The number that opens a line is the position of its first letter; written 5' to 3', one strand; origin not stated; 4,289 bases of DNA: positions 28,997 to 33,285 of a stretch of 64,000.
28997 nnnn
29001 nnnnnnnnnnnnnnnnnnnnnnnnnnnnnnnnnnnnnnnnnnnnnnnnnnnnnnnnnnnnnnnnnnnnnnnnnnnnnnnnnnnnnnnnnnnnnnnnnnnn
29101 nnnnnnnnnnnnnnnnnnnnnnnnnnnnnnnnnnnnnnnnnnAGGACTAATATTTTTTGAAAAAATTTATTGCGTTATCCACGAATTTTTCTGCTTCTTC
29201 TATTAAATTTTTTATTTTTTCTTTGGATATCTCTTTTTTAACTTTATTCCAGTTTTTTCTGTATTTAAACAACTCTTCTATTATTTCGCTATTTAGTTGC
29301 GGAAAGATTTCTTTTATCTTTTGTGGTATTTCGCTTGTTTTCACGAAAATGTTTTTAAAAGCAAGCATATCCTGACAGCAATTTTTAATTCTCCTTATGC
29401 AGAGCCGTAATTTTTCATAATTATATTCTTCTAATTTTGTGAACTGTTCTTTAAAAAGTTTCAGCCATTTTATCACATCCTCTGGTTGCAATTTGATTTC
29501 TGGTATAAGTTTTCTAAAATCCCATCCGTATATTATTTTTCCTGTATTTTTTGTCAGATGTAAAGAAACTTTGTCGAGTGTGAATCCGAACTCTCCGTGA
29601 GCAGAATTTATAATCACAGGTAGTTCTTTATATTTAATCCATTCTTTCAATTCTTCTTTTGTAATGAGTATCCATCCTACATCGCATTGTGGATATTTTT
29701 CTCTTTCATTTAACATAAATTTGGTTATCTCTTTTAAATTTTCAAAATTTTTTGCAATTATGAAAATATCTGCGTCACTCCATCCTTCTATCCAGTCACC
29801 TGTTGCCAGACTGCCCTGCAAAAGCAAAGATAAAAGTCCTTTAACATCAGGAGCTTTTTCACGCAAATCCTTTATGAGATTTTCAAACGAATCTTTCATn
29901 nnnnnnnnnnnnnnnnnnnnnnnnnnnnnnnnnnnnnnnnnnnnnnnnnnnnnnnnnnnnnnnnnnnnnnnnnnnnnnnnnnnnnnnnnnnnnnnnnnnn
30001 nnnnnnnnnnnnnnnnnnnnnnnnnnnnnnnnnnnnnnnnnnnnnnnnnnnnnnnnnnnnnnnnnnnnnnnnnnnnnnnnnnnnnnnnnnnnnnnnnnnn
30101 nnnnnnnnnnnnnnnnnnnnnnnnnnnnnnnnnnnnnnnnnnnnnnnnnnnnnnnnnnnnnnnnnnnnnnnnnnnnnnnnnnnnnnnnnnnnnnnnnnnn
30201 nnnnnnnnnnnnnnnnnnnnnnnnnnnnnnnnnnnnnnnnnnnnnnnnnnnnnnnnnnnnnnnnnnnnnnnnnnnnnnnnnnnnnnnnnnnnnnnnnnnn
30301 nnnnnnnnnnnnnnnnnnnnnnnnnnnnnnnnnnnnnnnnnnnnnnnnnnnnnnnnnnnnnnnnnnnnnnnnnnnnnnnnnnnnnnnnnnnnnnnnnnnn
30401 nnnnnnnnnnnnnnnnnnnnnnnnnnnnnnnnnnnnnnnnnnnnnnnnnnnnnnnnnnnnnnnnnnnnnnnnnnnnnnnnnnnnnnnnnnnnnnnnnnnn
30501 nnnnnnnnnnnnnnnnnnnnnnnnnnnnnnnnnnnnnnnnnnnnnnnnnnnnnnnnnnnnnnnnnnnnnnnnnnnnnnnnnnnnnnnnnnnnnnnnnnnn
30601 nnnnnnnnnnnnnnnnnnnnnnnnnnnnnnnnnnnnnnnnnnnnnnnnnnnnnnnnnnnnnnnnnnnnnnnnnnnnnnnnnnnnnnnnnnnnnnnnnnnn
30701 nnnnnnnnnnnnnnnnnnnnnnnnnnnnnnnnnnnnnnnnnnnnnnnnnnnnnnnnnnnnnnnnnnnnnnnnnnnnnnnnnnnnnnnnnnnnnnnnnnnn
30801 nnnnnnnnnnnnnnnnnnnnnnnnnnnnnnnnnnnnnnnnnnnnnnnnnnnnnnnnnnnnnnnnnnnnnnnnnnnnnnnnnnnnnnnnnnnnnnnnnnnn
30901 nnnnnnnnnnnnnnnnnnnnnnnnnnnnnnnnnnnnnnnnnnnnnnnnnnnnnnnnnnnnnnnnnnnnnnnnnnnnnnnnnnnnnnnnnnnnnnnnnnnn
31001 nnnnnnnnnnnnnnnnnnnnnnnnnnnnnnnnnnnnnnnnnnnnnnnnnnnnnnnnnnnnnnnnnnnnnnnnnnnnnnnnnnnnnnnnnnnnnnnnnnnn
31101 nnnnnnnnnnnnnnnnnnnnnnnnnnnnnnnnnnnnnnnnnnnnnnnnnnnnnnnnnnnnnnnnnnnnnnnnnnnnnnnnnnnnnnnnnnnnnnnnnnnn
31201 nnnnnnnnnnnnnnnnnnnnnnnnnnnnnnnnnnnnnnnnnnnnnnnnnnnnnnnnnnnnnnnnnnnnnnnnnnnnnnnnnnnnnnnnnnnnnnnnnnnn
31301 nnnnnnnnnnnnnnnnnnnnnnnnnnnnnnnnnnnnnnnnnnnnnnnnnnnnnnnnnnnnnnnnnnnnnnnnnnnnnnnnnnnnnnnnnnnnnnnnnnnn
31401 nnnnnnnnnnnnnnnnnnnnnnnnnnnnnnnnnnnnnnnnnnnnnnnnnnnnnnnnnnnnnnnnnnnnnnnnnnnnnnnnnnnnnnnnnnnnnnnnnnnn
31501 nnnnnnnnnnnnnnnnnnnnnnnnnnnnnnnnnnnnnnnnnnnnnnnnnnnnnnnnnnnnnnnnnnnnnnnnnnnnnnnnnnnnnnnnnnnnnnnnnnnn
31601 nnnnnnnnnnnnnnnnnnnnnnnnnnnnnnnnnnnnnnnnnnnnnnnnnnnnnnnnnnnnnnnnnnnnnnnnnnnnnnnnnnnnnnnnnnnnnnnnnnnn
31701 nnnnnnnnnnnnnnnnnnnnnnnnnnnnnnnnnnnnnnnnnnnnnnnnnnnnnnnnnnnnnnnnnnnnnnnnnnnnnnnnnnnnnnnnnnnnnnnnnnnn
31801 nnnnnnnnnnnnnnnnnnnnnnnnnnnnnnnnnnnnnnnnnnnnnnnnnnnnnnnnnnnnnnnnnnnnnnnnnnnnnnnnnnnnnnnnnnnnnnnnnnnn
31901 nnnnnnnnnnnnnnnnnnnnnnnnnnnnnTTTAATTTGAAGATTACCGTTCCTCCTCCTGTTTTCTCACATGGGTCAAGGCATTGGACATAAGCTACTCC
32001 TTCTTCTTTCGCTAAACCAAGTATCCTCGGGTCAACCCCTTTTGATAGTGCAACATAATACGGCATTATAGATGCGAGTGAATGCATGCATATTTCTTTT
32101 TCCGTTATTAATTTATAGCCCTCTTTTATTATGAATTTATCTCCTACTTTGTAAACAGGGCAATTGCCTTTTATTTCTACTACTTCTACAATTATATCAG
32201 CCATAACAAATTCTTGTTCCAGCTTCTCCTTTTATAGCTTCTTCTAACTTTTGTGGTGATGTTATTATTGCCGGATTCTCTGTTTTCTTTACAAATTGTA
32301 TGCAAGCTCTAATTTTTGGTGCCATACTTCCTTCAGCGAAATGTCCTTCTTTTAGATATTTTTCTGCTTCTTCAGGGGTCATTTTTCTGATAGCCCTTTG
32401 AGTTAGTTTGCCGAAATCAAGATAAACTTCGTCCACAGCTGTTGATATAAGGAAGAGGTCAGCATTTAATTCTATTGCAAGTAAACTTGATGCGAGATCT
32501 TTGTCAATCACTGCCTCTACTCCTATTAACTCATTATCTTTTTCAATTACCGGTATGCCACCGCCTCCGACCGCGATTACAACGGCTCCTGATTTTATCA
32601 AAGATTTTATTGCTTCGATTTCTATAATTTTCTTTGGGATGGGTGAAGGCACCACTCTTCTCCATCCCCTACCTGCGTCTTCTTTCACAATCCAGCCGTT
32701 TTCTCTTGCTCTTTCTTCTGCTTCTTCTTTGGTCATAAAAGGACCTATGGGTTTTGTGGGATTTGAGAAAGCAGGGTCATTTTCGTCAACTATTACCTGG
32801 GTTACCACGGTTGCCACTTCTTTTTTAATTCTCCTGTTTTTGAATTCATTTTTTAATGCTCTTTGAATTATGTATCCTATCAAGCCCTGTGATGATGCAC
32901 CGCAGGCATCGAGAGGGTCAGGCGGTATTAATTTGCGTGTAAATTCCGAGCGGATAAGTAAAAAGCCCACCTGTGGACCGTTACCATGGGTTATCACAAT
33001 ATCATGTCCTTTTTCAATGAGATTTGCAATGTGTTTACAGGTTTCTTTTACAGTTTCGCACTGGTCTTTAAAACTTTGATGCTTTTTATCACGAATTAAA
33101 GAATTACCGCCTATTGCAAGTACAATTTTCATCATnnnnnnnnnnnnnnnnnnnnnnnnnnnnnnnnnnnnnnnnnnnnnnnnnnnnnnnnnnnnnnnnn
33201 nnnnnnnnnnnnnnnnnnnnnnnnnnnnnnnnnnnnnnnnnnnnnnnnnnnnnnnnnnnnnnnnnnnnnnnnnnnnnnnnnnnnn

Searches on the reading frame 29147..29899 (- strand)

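Call 74: search_protein_families(library=pfam, proteins=[window:29147-29899:-], max_evalue=0.00001)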
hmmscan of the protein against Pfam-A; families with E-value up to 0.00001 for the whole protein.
window:29147-29899:- (250 aa): 1 family
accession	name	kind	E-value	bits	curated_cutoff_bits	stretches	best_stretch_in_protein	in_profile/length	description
PF01909.29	NTP_transf_2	-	9.1e-07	29.6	21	1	7-85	3-78/93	Nucleotidyltransferase domain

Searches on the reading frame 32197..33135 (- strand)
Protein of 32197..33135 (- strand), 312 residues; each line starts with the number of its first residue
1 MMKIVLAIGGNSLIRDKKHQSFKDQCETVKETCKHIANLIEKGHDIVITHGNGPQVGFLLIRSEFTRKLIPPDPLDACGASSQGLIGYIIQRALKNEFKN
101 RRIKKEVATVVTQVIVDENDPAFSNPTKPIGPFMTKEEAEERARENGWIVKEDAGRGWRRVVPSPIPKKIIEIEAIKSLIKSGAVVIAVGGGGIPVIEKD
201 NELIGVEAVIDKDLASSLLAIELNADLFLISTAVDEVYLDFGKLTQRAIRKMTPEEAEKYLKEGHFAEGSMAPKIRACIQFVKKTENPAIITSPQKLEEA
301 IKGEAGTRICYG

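Call 74: search_protein_families(library=pfam, proteins=[window:32197-33135:-], max_evalue=0.00001)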
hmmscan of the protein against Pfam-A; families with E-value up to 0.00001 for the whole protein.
window:32197-33135:- (312 aa): 1 family
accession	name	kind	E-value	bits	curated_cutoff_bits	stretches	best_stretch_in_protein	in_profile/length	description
PF00696.33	AA_kinase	-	7.9e-30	104.8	24.9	1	2-293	1-234/234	Amino acid kinase family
